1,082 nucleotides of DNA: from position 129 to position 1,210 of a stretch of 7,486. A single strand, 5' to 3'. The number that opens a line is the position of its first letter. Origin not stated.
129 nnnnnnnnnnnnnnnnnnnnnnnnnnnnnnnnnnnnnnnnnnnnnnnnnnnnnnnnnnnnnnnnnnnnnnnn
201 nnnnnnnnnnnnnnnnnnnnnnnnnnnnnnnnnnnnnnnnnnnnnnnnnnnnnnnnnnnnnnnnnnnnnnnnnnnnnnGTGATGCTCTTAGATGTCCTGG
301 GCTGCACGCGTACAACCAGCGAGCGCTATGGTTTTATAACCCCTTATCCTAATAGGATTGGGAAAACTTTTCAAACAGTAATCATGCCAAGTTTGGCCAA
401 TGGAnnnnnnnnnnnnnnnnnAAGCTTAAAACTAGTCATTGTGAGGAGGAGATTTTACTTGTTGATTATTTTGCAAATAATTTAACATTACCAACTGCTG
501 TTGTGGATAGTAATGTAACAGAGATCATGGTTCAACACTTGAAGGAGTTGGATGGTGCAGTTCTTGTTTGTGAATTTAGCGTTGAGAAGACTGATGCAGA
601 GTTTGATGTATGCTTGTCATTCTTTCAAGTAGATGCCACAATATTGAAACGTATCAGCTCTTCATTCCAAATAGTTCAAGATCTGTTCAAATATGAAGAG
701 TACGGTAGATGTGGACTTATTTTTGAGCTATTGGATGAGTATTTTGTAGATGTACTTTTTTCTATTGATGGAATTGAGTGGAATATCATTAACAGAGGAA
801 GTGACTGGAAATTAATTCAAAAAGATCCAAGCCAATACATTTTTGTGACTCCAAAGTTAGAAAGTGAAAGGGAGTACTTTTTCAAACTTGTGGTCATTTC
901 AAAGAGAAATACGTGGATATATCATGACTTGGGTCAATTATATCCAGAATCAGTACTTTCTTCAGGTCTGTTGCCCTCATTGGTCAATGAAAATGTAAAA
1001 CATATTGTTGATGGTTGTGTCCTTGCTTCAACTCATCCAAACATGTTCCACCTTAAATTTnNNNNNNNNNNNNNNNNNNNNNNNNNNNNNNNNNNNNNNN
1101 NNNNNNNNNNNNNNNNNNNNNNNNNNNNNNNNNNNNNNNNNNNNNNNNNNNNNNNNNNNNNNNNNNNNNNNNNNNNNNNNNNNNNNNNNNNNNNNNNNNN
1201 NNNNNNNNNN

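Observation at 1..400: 18S-like rRNA segment that is structurally intact but mutated at universally conserved sites and lacks the whole 3' minor domain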

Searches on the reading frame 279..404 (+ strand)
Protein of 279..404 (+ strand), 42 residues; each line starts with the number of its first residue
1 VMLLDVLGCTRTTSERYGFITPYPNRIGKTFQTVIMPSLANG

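Call 26: find_encoding_contigs(protein=window:279-404:+, flank=10000)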
Protein seq(42 aa) (42 aa): no gene with exactly this product is on record in the collection.

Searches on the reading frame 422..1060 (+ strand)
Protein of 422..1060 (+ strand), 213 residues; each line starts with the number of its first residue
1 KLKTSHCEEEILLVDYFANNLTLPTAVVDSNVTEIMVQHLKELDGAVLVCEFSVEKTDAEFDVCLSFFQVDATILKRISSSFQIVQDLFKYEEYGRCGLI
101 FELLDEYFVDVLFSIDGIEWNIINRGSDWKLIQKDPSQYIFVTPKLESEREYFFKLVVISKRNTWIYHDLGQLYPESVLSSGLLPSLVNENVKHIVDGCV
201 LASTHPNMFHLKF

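Call 10: search_protein_families(library=pfam, proteins=[window:422-1060:+], max_evalue=0.1)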
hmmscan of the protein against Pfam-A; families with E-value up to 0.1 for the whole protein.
window:422-1060:+ (213 aa): 0 families

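Call 11: find_homologous_proteins(query=window:422-1060:+)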
Query window:422-1060:+: 98 candidates shared short words with the query, none scored E <= 0.001.

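Call 29: find_related_loci(query=window:422-1060:+, collection=viral_contigs, flank=5000)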
Query window:422-1060:+ (213 aa) in viral_contigs; peptide patterns used: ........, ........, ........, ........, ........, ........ (x = any residue, [..] = any of these).
5 stretches matched a pattern, but none encodes a relative of the query by tblastn (E <= 1e-3).

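Call 32: search_protein_representatives(protein=window:422-1060:+)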
Query: 213 residues. Proteins with E-value up to 0.001 (for the whole library): 6; up to 1e-10: 2; up to 1e-30: 2. The best 6 are listed.
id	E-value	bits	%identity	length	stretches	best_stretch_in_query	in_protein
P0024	1.6e-137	472.3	100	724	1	1-213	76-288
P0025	7.0e-35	137.0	30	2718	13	90-142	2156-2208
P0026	3.8e-08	49.6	25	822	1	77-205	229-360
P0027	1.5e-07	47.7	28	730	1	33-170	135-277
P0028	1.0e-04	38.4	24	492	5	59-97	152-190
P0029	3.7e-04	36.6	24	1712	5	116-159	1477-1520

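Call 34: list_cluster_members(proteins=[P0024, P0001])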
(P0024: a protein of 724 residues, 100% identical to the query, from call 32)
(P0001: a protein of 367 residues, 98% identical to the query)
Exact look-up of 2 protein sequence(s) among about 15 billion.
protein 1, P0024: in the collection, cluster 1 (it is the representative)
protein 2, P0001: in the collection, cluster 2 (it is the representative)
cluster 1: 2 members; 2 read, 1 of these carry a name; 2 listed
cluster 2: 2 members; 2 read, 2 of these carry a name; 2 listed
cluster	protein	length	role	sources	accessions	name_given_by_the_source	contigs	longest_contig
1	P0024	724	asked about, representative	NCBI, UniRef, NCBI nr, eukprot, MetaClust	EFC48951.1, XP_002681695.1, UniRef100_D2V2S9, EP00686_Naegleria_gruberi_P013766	predicted protein [Naegleria gruberi] | Predicted protein n=1 Tax=Naegleria gruberi TaxID=5762 RepID=D2V2S9_NAEGR | uncharacterized protein NAEGRDRAFT_63106 [Naegleria gruberi]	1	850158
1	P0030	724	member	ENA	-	-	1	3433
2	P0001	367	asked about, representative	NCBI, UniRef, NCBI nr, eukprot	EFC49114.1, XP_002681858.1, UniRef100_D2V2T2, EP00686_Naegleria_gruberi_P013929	predicted protein [Naegleria gruberi] | Predicted protein n=1 Tax=Naegleria gruberi TaxID=5762 RepID=D2V2T2_NAEGR | uncharacterized protein NAEGRDRAFT_63109 [Naegleria gruberi]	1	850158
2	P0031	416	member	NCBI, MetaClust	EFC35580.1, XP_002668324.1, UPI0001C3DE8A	predicted protein, partial [Naegleria gruberi] | status=active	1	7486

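Call 35: find_encoding_contigs(protein=P0030, flank=10000)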
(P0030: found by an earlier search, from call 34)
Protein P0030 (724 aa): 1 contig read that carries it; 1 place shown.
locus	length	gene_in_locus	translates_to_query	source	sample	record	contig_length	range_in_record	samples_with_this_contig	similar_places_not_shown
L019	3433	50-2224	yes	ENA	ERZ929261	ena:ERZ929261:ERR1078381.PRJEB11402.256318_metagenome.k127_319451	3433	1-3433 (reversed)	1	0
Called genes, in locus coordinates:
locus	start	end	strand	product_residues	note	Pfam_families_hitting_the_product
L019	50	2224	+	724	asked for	-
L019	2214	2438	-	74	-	-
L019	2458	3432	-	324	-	?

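Call 36: find_encoding_contigs(protein=P0024, flank=10000)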
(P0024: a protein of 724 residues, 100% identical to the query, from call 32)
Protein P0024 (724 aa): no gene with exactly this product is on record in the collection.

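Call 48: search_protein_families(library=pfam, proteins=[P0024], max_evalue=0.1)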
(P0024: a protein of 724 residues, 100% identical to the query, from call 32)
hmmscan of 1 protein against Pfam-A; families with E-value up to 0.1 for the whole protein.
P0024 (724 aa): 0 families
